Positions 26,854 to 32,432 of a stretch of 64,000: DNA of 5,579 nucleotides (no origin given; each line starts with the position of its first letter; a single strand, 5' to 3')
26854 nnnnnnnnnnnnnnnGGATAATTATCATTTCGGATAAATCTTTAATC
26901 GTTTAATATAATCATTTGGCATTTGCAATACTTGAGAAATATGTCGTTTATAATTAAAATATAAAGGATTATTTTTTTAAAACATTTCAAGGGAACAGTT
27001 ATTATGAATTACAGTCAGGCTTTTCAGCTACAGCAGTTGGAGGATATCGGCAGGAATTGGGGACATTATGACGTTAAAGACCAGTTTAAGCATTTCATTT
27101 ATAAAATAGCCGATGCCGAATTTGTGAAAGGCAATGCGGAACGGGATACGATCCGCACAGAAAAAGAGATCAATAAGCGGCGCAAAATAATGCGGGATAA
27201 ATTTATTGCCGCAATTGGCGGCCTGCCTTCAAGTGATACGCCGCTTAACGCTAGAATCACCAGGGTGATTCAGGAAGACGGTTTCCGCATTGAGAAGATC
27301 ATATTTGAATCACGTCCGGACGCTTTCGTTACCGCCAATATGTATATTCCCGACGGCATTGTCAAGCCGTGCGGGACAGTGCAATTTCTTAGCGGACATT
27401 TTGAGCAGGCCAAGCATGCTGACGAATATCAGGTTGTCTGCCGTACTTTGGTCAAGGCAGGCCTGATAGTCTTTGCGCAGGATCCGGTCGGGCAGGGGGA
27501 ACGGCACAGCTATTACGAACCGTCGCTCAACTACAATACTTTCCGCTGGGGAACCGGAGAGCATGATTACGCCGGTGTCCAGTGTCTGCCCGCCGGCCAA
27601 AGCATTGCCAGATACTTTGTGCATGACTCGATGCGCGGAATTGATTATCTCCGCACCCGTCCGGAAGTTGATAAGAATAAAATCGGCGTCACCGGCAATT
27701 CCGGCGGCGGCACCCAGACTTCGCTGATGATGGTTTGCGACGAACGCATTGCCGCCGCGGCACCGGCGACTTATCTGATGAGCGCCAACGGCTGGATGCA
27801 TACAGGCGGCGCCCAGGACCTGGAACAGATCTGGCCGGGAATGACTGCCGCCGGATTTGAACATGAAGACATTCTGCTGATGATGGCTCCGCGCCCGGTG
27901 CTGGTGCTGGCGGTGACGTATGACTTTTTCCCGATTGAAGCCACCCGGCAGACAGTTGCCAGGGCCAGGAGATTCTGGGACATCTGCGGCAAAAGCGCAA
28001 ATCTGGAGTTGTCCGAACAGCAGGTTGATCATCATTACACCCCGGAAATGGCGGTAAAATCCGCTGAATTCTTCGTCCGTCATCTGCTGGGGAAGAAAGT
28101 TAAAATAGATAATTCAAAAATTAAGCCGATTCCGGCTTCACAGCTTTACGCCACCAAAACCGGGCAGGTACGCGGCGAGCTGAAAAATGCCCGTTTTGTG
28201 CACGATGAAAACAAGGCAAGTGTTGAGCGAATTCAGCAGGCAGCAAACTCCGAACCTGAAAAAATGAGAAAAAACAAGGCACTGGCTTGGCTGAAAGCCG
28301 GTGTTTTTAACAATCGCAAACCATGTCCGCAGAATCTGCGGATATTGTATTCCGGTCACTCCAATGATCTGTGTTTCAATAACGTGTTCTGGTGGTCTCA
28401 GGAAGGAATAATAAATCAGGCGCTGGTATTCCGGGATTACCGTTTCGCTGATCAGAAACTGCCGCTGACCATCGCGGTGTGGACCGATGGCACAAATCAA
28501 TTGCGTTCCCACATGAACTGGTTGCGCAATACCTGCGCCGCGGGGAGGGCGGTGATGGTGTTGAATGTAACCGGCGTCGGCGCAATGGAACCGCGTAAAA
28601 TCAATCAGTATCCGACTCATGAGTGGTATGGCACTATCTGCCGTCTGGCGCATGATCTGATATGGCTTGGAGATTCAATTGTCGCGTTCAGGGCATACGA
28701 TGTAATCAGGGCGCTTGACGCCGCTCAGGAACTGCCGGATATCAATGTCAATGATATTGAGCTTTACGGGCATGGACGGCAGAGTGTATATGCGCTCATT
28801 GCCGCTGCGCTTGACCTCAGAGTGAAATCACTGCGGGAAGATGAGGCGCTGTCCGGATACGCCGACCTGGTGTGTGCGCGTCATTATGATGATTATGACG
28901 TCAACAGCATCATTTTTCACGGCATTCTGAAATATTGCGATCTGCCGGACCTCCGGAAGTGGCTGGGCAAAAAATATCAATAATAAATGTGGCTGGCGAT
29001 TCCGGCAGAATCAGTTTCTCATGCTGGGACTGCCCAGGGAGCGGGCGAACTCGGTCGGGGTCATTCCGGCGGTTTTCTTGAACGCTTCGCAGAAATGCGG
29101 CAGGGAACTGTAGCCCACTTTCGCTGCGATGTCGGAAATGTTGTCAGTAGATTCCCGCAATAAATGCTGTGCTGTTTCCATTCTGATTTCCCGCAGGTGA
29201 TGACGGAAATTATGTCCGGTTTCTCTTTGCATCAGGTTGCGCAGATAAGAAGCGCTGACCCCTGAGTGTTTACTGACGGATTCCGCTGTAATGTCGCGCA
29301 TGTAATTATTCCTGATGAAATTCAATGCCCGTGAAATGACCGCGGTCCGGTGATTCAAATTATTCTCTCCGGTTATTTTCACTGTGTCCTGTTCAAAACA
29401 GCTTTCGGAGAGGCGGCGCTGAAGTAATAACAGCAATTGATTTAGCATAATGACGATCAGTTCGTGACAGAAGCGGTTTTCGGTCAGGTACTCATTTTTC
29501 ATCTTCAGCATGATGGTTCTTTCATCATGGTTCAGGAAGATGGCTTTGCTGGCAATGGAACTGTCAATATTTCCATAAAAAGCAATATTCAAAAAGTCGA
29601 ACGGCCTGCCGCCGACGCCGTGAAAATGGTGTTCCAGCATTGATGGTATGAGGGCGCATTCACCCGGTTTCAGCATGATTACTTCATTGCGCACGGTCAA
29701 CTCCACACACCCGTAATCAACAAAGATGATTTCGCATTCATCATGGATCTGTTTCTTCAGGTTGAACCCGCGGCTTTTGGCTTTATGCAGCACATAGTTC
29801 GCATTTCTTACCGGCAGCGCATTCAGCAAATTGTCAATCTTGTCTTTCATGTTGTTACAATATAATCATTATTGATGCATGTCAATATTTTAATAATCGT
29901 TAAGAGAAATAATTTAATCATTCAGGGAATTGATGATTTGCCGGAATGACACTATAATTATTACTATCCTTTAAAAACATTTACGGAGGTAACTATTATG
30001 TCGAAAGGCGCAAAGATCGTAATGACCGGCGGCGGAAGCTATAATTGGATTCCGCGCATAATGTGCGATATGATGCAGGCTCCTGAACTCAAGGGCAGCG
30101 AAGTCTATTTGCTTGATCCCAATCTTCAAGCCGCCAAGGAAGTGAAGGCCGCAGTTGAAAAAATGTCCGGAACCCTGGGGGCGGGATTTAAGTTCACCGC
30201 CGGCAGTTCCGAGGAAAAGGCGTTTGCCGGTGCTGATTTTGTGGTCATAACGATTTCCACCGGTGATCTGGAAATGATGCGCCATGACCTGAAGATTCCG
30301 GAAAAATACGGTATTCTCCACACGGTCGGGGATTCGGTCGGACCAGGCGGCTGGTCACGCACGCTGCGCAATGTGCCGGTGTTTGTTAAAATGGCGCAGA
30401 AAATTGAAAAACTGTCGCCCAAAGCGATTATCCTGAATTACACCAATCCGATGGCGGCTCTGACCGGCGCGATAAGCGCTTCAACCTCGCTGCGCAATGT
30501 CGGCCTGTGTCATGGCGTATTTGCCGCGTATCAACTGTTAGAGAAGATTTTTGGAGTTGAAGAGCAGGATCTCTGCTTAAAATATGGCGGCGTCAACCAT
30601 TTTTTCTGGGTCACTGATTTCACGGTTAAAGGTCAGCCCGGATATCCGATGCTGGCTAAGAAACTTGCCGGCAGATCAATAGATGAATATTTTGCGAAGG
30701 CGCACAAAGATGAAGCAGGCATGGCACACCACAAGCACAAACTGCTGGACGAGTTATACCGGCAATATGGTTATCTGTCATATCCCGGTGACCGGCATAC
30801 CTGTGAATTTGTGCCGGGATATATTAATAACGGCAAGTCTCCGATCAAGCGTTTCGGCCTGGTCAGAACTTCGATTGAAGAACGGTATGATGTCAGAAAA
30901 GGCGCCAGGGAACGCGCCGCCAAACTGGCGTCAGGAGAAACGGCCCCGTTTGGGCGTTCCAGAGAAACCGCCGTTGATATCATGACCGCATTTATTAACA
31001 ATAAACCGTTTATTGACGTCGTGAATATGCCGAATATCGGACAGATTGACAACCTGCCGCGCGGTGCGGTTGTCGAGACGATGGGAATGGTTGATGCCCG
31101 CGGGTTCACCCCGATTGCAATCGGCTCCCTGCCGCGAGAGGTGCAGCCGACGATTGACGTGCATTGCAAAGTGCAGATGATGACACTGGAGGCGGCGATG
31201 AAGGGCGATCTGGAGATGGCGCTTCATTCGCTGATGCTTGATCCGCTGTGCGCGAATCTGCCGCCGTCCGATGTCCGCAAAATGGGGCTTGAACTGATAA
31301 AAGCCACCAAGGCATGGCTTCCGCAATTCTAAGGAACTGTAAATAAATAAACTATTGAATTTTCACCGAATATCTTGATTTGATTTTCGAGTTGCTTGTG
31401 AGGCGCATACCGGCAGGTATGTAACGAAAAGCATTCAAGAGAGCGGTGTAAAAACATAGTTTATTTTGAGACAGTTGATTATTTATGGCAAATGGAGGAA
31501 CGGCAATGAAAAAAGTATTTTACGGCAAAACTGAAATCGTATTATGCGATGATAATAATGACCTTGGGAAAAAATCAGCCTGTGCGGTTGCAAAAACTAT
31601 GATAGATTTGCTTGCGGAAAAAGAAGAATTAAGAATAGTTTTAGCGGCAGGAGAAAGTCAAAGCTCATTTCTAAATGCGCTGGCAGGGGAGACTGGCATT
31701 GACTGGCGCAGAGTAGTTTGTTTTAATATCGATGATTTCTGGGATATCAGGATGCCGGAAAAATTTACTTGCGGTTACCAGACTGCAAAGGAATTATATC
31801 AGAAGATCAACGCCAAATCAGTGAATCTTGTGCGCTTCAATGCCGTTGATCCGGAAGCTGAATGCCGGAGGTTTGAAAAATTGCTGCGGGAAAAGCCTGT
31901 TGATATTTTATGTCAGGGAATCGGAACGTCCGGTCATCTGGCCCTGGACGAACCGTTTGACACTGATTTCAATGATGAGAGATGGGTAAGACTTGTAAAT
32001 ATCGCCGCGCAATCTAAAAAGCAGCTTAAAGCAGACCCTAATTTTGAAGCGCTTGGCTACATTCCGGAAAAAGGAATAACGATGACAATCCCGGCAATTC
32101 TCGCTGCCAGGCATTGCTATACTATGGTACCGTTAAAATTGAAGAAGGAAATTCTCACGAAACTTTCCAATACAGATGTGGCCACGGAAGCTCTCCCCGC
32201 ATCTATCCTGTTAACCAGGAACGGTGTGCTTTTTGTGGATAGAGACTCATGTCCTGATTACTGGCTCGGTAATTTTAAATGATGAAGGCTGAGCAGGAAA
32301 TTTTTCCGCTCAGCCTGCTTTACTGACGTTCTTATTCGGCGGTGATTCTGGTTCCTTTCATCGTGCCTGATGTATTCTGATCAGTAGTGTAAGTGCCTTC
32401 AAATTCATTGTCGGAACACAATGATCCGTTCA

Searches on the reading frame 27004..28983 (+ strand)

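Call 9: search_protein_families(library=pfam, proteins=[window:27004-28983:+], max_evalue=0.01)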
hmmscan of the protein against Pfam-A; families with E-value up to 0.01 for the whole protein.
window:27004-28983:+ (659 aa): 5 families
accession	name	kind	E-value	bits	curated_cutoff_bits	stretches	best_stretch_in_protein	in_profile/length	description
PF22244.2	GCE_fung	-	1.2e-06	29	27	0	211-254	89-134/231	Glucuronyl esterase, fungi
PF05448.18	AXE1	-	2.4e-05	23.7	21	0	98-254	58-205/321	Acetyl xylan esterase (AXE1)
PF00326.27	Peptidase_S9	-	0.00037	20.5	22.6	1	206-244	45-83/213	Prolyl oligopeptidase family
PF12715.13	Abhydrolase_7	-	0.0013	18.5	21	0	54-256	46-256/388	Abhydrolase family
PF08840.17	BAAT_C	-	0.004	17.7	20.9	1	212-251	9-48/210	BAAT / Acyl-CoA thioester hydrolase C terminal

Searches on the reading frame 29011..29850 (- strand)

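Call 66: search_protein_families(library=pfam, proteins=[window:29011-29850:-], max_evalue=0.001)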
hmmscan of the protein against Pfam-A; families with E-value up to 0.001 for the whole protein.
window:29011-29850:- (279 aa): 4 families
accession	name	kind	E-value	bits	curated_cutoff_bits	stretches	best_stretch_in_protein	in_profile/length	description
PF12833.13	HTH_18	-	1e-22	80.6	33.6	1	193-270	2-79/80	Helix-turn-helix domain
PF00165.29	HTH_AraC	-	2e-13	50.5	26.6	1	237-268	10-40/42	Bacterial regulatory helix-turn-helix proteins, AraC family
PF07883.17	Cupin_2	-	2.2e-07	30.9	27.2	1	34-89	14-69/70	Cupin domain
PF02311.25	AraC_binding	-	6.5e-07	29.6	21.1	1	21-95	6-80/135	AraC-like ligand binding domain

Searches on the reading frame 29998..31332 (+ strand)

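Call 66: search_protein_families(library=pfam, proteins=[window:29998-31332:+], max_evalue=0.001)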
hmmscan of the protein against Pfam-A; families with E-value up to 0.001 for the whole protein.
window:29998-31332:+ (444 aa): 3 families
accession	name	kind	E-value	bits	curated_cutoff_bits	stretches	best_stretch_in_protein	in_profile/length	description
PF02056.22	Glyco_hydro_4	-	3.5e-46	157.5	23.2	1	6-185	1-181/183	Family 4 glycosyl hydrolase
PF11975.13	Glyco_hydro_4C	-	1.8e-42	146.2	24.1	1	197-417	2-210/211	Family 4 glycosyl hydrolase C-terminal domain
PF00056.29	Ldh_1_N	-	0.00073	20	27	0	124-161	93-130/141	lactate/malate dehydrogenase, NAD binding domain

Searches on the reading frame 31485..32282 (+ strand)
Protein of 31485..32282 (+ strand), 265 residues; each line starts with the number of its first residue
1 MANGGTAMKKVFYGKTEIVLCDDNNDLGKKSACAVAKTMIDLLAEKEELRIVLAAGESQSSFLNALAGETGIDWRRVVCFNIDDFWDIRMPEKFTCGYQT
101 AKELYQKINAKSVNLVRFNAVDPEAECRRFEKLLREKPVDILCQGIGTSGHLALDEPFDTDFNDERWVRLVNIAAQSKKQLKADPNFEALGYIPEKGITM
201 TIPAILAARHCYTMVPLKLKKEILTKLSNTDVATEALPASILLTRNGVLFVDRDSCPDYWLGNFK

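Call 66: search_protein_families(library=pfam, proteins=[window:31485-32282:+], max_evalue=0.001)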
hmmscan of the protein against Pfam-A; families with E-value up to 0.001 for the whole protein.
window:31485-32282:+ (265 aa): 1 family
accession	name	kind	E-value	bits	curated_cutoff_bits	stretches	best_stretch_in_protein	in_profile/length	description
PF01182.26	Glucosamine_iso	-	3.1e-15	57.1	27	1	23-247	2-221/225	Glucosamine-6-phosphate isomerases/6-phosphogluconolactonase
